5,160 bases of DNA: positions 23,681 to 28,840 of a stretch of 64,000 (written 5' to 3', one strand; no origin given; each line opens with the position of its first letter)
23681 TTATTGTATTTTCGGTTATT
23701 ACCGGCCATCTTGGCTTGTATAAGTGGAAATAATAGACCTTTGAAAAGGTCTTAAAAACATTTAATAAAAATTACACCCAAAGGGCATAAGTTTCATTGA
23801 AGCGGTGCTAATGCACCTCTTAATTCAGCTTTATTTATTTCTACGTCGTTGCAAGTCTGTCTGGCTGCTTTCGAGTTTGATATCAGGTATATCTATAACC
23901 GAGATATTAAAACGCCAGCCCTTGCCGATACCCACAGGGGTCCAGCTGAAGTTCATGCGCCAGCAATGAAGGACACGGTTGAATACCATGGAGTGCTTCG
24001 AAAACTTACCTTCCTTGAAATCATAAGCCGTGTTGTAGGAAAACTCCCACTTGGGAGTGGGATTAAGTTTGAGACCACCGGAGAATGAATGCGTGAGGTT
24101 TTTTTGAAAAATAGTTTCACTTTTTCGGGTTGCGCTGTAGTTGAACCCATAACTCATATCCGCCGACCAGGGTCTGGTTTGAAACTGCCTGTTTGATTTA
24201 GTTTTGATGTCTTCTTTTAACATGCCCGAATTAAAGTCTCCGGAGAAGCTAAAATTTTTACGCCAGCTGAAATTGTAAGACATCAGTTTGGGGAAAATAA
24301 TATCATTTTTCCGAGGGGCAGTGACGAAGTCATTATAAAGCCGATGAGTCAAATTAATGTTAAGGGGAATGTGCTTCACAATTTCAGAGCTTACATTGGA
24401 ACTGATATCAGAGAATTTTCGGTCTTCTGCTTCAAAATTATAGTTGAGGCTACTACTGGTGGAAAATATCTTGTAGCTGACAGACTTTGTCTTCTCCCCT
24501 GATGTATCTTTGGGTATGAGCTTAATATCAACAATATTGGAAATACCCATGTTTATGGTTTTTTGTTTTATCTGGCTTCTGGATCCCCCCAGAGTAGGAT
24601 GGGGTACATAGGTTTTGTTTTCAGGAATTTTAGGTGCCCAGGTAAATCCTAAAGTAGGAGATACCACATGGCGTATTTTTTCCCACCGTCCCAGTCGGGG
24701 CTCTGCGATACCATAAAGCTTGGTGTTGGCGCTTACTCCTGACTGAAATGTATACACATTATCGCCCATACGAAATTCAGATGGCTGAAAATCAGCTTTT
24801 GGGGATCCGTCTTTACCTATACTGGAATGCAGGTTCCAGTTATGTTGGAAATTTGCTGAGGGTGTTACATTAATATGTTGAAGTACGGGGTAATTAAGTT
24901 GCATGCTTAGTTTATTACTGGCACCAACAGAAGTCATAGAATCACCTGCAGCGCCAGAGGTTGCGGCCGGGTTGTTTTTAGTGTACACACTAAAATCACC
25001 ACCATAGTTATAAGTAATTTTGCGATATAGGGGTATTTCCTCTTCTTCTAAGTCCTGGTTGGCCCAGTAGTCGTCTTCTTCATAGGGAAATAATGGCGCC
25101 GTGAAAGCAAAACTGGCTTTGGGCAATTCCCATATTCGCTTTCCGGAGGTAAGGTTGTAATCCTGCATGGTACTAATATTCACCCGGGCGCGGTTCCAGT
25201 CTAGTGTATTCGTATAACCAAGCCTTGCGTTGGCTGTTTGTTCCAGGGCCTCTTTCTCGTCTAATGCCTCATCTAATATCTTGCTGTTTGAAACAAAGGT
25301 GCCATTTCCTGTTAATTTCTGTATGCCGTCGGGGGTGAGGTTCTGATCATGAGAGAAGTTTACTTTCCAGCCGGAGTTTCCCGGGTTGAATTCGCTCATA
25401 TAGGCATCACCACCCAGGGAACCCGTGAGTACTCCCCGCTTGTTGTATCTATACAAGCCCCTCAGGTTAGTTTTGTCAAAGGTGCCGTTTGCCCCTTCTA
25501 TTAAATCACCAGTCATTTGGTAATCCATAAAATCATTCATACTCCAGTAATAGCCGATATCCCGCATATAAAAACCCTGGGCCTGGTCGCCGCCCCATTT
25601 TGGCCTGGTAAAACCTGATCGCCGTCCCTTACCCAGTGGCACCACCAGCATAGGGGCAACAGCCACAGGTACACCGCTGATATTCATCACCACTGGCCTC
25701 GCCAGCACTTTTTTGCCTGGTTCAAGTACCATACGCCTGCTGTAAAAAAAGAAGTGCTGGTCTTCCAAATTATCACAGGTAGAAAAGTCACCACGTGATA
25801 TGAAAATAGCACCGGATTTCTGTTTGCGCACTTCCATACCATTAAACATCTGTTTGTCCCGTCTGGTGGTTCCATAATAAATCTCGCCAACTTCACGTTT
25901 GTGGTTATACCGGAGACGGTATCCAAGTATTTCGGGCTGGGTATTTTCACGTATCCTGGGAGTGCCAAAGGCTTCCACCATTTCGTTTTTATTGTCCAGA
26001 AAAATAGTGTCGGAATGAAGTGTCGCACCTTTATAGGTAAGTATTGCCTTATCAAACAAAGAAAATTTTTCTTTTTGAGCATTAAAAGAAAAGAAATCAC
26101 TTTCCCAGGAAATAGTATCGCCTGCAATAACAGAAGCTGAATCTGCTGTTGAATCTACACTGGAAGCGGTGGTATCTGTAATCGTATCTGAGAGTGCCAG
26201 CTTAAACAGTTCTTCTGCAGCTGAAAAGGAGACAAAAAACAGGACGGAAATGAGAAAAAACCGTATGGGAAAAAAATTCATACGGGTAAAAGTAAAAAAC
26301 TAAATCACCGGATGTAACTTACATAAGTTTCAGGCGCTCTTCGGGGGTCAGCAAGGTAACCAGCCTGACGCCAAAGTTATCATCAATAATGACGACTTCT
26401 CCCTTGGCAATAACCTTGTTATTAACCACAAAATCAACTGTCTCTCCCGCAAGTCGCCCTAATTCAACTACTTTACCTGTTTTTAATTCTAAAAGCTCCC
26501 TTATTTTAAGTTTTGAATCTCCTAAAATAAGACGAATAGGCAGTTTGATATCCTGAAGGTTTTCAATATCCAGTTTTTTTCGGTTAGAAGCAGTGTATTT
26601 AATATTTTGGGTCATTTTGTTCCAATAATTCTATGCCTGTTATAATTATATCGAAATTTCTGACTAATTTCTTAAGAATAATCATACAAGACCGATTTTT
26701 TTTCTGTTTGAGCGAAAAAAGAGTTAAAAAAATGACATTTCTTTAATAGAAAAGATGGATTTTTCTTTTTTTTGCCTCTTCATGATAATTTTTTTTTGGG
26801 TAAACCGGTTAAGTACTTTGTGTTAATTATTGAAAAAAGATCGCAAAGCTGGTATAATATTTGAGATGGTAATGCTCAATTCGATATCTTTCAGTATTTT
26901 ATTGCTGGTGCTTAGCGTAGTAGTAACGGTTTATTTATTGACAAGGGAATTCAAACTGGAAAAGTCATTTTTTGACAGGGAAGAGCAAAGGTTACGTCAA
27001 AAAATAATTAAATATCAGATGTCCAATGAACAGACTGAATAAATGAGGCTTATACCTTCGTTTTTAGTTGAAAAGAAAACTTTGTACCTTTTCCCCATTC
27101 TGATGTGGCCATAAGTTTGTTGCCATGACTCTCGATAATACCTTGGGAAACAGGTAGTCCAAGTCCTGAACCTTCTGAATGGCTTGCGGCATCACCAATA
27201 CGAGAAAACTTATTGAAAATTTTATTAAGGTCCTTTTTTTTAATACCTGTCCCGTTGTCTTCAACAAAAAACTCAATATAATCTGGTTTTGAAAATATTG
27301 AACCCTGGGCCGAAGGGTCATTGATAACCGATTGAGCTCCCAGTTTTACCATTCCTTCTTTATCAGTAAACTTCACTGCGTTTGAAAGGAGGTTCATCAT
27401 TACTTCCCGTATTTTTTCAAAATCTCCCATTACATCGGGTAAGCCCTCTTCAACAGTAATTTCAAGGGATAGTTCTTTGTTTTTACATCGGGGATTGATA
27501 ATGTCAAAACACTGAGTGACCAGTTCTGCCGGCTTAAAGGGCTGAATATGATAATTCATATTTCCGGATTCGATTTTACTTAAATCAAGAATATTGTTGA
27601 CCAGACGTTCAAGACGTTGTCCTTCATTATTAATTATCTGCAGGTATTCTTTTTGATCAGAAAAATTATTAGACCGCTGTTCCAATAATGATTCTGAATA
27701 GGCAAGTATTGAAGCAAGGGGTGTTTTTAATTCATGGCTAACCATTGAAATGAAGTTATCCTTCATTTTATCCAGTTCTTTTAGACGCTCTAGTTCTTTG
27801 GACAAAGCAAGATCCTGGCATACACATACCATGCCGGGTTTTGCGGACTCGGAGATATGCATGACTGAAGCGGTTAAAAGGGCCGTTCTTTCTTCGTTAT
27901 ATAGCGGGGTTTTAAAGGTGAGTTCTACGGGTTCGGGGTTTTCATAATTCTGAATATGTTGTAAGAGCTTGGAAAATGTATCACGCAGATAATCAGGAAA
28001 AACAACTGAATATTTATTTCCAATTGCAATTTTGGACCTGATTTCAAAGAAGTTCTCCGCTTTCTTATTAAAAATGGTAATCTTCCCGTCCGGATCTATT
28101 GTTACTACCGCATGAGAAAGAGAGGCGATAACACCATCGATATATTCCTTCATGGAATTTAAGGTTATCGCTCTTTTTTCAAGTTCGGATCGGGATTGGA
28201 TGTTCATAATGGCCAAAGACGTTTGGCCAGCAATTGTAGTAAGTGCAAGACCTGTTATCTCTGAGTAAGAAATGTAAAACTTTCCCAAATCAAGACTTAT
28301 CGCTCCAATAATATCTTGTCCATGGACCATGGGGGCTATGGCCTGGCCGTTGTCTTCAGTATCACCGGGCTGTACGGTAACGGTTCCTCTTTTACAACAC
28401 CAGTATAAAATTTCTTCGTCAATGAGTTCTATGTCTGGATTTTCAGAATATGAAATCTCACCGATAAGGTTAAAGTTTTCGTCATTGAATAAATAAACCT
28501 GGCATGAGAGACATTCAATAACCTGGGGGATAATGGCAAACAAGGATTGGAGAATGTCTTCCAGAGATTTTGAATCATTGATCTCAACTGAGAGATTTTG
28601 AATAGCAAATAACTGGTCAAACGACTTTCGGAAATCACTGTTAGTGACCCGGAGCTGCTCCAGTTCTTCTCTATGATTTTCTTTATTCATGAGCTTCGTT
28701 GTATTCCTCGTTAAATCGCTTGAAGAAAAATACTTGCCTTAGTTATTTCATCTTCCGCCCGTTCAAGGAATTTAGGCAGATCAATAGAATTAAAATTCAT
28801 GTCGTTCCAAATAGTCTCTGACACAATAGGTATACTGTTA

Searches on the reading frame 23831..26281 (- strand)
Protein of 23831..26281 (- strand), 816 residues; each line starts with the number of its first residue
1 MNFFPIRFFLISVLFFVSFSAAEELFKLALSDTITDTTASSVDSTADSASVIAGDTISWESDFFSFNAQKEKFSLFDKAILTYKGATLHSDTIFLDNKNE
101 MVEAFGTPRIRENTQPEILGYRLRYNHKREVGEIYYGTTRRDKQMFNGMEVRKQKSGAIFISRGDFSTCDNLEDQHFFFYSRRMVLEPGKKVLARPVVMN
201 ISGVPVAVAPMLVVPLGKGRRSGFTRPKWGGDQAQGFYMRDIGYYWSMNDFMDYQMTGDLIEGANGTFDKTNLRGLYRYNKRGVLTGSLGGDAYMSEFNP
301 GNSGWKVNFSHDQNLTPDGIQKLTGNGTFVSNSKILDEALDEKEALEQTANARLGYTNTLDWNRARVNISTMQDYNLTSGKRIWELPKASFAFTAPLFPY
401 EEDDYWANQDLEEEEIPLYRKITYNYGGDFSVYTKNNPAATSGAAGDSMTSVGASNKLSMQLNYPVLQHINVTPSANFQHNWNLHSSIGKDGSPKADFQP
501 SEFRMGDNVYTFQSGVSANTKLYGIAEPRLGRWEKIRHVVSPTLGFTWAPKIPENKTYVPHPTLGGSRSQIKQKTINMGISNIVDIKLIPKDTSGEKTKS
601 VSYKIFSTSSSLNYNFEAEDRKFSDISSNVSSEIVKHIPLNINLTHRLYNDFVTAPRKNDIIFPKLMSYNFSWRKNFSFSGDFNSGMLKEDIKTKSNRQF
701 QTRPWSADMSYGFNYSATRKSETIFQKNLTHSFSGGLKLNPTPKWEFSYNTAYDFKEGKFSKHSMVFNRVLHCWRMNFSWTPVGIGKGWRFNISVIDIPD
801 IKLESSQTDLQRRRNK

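Call 3: search_protein_families(library=pfam, proteins=[window:23831-26281:-], max_evalue=0.01)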
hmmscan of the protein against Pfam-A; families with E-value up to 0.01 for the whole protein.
window:23831-26281:- (816 aa): 2 families
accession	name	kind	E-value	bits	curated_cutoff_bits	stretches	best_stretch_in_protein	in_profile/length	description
PF19838.5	LptD_2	-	4.4e-62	210.7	22.5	1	192-649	1-464/464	LptD protein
PF13100.11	OstA_2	-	0.0097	16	21.2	0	67-133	17-83/158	OstA-like protein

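Call 45: find_homologous_proteins(query=window:23831-26281:-, max_evalue=1e-20)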
Query window:23831-26281:- (816 aa): 178 proteins with E <= 1e-20 among 8000 candidates; the best 120 are listed.
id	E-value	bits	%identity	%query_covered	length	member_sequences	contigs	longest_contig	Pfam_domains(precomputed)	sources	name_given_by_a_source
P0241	0.0e+0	1892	100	100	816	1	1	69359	PF19838.6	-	-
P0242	0.0e+0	1155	64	95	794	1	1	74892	PF19838.6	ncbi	ncbi:putative LPS assembly protein LptD [Fibrobacterota bacterium]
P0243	0.0e+0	1037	57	95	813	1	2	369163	PF19838.6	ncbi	-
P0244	2.9e-294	996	53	99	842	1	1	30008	PF19838.6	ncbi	-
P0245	8.9e-282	955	52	99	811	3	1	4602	PF13100.12,PF19838.6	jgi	-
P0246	2.9e-271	920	51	98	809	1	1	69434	PF19838.6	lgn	-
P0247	1.2e-258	879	49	97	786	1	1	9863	PF19838.6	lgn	-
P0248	6.6e-252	856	49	96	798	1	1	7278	PF19838.6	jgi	jgi:hypothetical protein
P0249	7.4e-238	810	47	94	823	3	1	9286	PF19838.6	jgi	-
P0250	3.0e-228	778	44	98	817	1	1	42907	PF19838.6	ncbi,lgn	-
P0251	1.4e-227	776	44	97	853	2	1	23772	PF19838.6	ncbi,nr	ncbi:MAG TPA: putative LPS assembly protein LptD [Fibrobacteria bacterium]|nr:putative LPS assembly 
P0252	1.0e-226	773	46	68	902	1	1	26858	PF19838.6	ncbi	-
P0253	8.1e-226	770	45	100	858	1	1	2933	PF19838.6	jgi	jgi:hypothetical protein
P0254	1.7e-225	769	45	97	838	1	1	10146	PF19838.6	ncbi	-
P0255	1.2e-223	763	43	99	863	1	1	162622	PF19838.6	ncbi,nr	ncbi:MAG: hypothetical protein JWO30_372 [Fibrobacteres bacterium]|nr:hypothetical protein [Fibrobac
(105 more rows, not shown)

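Call 46: find_encoding_contigs(protein=P0242, flank=10000, max_places=1)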
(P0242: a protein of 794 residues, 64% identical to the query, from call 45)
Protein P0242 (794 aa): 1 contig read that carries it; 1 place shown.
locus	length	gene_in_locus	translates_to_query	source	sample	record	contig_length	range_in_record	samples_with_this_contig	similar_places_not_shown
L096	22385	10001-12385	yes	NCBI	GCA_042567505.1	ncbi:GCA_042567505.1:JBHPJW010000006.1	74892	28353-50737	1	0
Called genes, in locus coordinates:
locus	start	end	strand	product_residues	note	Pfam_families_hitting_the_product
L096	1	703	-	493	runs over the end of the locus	PF03958:Secretin_N (weak), PF00263:Secretin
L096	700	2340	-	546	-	PF08239:SH3_3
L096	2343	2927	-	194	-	PF04350:PilO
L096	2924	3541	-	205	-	PF05137:PilN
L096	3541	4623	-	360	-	PF11104:PilM_2, PF14450:FtsA (faint)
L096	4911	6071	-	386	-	PF07238:PilZ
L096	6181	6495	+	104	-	-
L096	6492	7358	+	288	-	PF08668:HDOD, PF01966:HD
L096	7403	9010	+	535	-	PF13492:GAF_3 (faint), PF00989:PAS (weak), PF00512:HisKA, PF02518:HATPase_c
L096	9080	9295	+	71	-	-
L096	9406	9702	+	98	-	PF28396:SepQ_C (weak), PF01052:FliMN_C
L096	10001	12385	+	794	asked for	PF19838:LptD_2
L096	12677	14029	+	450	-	PF01547:SBP_bac_1, PF13416:SBP_bac_8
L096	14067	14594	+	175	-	PF00293:NUDIX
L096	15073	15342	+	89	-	-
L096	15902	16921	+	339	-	PF13385:Laminin_G_3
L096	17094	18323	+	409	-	PF13487:HD_5, PF01966:HD (weak)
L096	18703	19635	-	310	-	PF04389:Peptidase_M28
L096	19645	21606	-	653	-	PF07714:PK_Tyr_Ser-Thr (weak), PF00069:Pkinase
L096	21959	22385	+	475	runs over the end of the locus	PF01743:PolyA_pol, PF12627:PolyA_pol_RNAbd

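Call 47: find_encoding_contigs(protein=P0243, flank=10000, max_places=1)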
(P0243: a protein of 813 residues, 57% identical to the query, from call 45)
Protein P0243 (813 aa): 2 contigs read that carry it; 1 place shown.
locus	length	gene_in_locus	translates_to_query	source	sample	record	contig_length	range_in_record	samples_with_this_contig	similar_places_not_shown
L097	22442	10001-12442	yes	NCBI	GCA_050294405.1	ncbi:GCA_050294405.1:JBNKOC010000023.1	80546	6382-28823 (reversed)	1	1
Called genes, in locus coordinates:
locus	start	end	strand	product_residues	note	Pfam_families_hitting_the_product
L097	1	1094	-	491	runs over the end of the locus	PF03958:Secretin_N, PF00263:Secretin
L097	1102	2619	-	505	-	-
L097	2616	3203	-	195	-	PF04350:PilO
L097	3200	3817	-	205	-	PF05137:PilN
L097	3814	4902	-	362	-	PF11104:PilM_2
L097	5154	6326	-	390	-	PF07238:PilZ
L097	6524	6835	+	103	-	-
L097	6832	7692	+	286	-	PF08668:HDOD, PF01966:HD (weak)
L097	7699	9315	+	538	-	PF00989:PAS (faint), PF00512:HisKA, PF02518:HATPase_c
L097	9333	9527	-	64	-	-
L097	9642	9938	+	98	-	PF01052:FliMN_C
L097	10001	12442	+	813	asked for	PF19838:LptD_2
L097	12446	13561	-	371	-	PF13506:Glyco_transf_21, PF00535:Glycos_transf_2, PF10111:Glyco_tranf_2_2, PF13641:Glyco_tranf_2_3, PF13632:Glyco_trans_2_3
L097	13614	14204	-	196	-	PF00475:IGPD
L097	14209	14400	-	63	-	-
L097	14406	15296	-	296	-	PF13413:HTH_25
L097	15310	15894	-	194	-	PF02545:Maf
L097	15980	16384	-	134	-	-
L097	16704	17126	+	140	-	-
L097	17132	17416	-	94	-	PF16697:Yop-YscD_cpl, PF00498:FHA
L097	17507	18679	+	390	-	PF00072:Response_reg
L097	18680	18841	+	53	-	-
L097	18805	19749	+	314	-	PF00534:Glycos_transf_1, PF13692:Glyco_trans_1_4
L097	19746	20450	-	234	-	PF00535:Glycos_transf_2, PF10111:Glyco_tranf_2_2, PF13641:Glyco_tranf_2_3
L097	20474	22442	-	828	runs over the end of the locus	PF02397:Bac_transf, PF13727:CoA_binding_3 (weak), PF01073:3Beta_HSD, PF01370:Epimerase, PF02719:Polysacc_synt_2, PF04321:RmlD_sub_bind, PF16363:GDP_Man_Dehyd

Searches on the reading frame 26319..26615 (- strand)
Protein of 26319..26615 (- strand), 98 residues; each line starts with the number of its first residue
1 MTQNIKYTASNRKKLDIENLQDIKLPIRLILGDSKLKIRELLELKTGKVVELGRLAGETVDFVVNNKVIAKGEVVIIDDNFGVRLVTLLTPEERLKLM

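Call 9: search_protein_families(library=pfam, proteins=[window:26319-26615:-], max_evalue=0.001)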
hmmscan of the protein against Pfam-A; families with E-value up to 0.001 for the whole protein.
window:26319-26615:- (98 aa): 1 family
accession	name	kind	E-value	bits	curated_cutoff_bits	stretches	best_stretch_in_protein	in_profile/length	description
PF01052.25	FliMN_C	-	5.1e-20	71.6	23.8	1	19-87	2-70/73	Type III flagellar switch regulator (C-ring) FliN C-term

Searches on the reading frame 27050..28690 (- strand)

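Call 10: search_protein_families(library=pfam, proteins=[window:27050-28690:-], max_evalue=0.001)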
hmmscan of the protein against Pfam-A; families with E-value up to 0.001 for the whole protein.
window:27050-28690:- (546 aa): 6 families
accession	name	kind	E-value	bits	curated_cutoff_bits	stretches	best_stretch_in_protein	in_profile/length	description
PF00512.31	HisKA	-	7e-22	77.7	26.9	1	310-376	2-66/66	His Kinase A (phospho-acceptor) domain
PF02518.31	HATPase_c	-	9.6e-22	78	26.4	1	423-544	2-109/111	Histidine kinase-, DNA gyrase B-, and HSP90-like ATPase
PF00989.32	PAS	-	4.9e-10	39.8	22.6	1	185-293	4-112/113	PAS fold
PF24820.1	Diguanyl_cycl_sensor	-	2.5e-05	24.6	28.1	1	187-250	1-63/109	Diguanylate cyclase-like sensor domain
PF13426.13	PAS_9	-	0.00017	22.2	27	1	193-294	2-101/103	PAS domain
PF09418.16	DUF2009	-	0.00037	20.1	25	1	178-376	43-239/455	Non-canonical E2 ubiquitin-conjugating enzyme, DUF2009 family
